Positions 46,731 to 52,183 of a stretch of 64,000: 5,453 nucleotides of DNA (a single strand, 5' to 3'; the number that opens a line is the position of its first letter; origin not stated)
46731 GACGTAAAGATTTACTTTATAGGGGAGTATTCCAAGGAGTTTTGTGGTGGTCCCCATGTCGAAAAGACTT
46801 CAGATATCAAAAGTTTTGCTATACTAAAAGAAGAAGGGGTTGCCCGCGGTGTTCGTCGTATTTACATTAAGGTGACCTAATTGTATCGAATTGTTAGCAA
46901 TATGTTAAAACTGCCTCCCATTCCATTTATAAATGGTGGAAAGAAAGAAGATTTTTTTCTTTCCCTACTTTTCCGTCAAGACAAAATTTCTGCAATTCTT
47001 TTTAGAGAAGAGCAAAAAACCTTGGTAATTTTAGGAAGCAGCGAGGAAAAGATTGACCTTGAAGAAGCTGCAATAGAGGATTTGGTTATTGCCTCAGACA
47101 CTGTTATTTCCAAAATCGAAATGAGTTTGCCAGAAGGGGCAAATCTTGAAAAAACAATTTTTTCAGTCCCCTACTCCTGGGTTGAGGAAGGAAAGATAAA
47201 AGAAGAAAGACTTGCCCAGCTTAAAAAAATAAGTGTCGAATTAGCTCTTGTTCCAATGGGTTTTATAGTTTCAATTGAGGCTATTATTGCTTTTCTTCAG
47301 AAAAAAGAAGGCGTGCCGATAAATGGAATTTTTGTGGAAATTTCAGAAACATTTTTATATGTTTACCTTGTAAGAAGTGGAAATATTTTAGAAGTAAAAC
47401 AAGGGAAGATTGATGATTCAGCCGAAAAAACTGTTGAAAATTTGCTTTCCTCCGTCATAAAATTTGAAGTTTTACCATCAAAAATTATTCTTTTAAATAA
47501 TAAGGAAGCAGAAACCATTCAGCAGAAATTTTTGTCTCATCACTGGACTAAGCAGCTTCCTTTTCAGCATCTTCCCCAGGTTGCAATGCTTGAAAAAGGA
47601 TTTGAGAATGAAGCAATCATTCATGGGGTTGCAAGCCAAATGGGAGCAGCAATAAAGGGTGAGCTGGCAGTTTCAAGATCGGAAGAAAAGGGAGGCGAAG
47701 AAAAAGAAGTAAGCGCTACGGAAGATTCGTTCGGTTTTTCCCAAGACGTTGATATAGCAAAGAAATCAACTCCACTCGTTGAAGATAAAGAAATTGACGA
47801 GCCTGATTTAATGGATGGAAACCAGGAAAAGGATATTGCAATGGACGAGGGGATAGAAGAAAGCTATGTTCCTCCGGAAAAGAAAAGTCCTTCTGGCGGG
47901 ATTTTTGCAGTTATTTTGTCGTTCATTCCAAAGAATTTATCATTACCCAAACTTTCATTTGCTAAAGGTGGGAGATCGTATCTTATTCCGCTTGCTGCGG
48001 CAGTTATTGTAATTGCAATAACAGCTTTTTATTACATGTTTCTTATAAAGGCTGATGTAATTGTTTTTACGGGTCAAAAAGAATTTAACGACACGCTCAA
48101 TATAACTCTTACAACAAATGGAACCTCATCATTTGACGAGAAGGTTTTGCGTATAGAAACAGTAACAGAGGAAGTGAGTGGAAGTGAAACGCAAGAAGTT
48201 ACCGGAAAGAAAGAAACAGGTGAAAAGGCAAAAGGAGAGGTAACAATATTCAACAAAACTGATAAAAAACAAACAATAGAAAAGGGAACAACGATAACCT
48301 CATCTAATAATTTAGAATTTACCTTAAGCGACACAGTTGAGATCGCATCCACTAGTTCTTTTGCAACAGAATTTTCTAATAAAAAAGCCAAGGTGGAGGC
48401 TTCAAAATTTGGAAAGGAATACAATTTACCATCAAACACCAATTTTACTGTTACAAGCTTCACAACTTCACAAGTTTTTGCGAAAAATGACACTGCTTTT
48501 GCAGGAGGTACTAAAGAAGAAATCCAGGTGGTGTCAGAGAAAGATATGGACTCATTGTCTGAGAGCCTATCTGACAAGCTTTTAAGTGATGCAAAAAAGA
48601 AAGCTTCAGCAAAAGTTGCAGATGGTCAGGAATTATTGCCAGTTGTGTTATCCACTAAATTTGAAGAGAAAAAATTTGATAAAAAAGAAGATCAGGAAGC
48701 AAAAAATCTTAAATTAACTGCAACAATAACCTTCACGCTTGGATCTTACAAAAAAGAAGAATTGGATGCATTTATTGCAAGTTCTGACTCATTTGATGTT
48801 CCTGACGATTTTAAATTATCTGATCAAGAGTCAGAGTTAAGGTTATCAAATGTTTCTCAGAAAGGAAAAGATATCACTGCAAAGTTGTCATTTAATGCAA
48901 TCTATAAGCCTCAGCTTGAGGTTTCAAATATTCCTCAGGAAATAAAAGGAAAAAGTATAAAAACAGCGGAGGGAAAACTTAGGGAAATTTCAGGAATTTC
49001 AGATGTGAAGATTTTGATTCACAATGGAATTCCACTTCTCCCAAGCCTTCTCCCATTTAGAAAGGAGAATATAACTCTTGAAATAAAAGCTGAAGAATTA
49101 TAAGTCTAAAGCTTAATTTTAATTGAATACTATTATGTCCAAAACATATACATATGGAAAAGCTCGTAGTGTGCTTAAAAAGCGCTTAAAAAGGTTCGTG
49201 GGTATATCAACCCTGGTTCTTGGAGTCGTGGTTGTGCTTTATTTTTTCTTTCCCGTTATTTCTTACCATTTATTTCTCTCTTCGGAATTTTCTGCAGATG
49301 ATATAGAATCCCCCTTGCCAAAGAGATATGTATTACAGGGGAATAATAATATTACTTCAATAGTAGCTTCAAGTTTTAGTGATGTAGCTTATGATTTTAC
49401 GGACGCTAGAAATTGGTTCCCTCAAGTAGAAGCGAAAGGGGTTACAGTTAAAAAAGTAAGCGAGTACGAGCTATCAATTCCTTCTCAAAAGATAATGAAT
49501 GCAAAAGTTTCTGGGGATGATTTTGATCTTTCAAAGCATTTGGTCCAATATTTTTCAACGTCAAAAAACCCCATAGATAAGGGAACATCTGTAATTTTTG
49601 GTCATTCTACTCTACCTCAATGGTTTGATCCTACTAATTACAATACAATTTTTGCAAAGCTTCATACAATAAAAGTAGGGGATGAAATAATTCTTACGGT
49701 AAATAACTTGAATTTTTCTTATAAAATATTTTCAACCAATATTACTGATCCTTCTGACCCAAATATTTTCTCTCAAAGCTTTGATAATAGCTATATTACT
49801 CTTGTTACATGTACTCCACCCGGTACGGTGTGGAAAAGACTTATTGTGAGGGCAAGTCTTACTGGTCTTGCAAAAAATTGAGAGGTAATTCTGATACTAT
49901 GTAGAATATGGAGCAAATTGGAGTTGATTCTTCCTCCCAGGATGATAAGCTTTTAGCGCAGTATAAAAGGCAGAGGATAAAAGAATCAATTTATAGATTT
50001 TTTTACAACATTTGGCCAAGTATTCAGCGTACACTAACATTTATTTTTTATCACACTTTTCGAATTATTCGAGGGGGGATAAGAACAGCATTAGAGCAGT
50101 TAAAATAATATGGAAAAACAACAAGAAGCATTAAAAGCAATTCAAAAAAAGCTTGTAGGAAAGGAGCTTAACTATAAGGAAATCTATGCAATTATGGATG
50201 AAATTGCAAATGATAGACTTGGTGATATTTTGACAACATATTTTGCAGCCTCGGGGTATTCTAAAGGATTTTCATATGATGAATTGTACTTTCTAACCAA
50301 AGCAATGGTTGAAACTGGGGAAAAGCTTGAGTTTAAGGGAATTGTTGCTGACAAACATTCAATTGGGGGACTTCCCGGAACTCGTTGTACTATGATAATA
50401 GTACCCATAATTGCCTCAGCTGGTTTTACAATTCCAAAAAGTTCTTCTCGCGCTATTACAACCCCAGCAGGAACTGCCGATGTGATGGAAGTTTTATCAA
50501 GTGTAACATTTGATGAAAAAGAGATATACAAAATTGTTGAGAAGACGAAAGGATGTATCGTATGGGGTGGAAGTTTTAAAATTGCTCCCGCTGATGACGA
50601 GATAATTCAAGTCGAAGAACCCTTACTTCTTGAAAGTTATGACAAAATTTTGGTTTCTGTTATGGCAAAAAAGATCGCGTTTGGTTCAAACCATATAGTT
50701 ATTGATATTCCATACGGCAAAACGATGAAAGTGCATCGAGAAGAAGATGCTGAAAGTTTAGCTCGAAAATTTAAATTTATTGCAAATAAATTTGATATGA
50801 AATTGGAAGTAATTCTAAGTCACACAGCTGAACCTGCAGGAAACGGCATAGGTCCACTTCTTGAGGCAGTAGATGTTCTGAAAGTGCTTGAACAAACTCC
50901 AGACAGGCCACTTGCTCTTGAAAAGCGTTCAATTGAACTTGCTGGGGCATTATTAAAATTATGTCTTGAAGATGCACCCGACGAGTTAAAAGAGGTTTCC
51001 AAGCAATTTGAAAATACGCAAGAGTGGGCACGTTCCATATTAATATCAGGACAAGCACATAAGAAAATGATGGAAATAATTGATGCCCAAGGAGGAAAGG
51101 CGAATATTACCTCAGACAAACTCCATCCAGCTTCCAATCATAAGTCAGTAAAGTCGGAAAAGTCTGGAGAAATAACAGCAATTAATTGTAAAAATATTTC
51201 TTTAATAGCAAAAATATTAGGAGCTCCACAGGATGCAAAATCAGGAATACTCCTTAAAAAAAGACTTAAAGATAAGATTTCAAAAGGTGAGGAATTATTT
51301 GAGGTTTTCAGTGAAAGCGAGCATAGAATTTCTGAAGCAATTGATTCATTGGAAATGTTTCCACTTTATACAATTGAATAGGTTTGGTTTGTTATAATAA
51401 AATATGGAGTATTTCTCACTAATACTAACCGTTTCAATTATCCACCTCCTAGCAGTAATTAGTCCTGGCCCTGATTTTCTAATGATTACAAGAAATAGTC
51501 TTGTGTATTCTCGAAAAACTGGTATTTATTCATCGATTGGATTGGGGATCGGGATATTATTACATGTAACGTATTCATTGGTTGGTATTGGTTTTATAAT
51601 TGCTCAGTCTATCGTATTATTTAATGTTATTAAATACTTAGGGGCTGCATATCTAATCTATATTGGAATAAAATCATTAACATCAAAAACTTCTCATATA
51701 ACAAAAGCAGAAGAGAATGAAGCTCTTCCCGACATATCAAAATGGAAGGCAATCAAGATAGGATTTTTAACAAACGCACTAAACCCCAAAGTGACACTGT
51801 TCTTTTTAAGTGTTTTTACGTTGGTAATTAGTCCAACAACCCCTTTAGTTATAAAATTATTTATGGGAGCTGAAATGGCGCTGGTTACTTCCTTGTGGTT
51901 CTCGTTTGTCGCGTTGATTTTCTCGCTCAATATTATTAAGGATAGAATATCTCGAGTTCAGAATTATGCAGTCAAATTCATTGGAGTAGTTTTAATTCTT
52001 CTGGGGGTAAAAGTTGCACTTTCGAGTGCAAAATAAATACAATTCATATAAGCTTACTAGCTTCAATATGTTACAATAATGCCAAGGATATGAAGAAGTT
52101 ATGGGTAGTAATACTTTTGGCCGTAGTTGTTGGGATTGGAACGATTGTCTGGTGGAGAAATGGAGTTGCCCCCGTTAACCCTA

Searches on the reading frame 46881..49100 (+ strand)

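Call 59: search_protein_families(library=pfam, proteins=[window:46881-49100:+], max_evalue=0.00001)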
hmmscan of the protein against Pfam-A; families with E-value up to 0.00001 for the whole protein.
window:46881-49100:+ (740 aa): 1 family
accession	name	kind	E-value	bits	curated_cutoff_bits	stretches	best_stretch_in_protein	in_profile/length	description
PF04865.19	Baseplate_J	-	3.3e-07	30.3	21.1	1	444-547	17-113/255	Baseplate J-like protein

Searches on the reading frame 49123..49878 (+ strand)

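Call 71: search_protein_families(library=pfam, proteins=[window:49123-49878:+], max_evalue=0.000001)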
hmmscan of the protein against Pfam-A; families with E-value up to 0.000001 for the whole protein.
window:49123-49878:+ (252 aa): 1 family
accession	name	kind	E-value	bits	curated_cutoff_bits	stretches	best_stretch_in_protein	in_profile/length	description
PF04203.18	Sortase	-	3.2e-19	69.4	26.6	1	119-246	3-124/125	Sortase domain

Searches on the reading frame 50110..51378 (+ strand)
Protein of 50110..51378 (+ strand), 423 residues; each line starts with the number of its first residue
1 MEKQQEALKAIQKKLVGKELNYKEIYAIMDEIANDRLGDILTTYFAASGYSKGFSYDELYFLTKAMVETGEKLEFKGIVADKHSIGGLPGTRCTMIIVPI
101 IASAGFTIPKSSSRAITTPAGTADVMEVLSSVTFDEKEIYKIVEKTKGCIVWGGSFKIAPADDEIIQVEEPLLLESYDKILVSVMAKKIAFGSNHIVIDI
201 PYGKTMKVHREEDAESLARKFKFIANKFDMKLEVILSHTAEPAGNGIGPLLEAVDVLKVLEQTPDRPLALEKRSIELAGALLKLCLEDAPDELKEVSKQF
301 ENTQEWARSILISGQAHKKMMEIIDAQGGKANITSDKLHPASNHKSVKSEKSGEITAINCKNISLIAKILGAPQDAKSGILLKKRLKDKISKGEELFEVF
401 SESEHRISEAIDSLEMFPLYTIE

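Call 71: search_protein_families(library=pfam, proteins=[window:50110-51378:+], max_evalue=0.000001)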
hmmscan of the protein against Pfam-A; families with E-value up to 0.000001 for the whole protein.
window:50110-51378:+ (423 aa): 3 families
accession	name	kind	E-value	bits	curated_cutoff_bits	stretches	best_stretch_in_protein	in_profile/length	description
PF02885.22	Glycos_trans_3N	-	2.6e-10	40.3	26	1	9-70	2-63/63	Glycosyl transferase family, helical bundle domain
PF07831.19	PYNP_C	-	1.1e-08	35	27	1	355-414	2-68/75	Pyrimidine nucleoside phosphorylase C-terminal domain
PF00591.27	Glycos_transf_3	-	5.8e-08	33.1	27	1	79-216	4-157/253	Glycosyl transferase family, a/b domain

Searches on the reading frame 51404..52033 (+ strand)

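Call 71: search_protein_families(library=pfam, proteins=[window:51404-52033:+], max_evalue=0.000001)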
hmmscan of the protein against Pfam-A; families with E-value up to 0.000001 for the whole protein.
window:51404-52033:+ (210 aa): 1 family
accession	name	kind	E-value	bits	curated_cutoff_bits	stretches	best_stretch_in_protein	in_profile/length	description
PF01810.24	LysE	-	3.1e-35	121.9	25.6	1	17-207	3-192/193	LysE type translocator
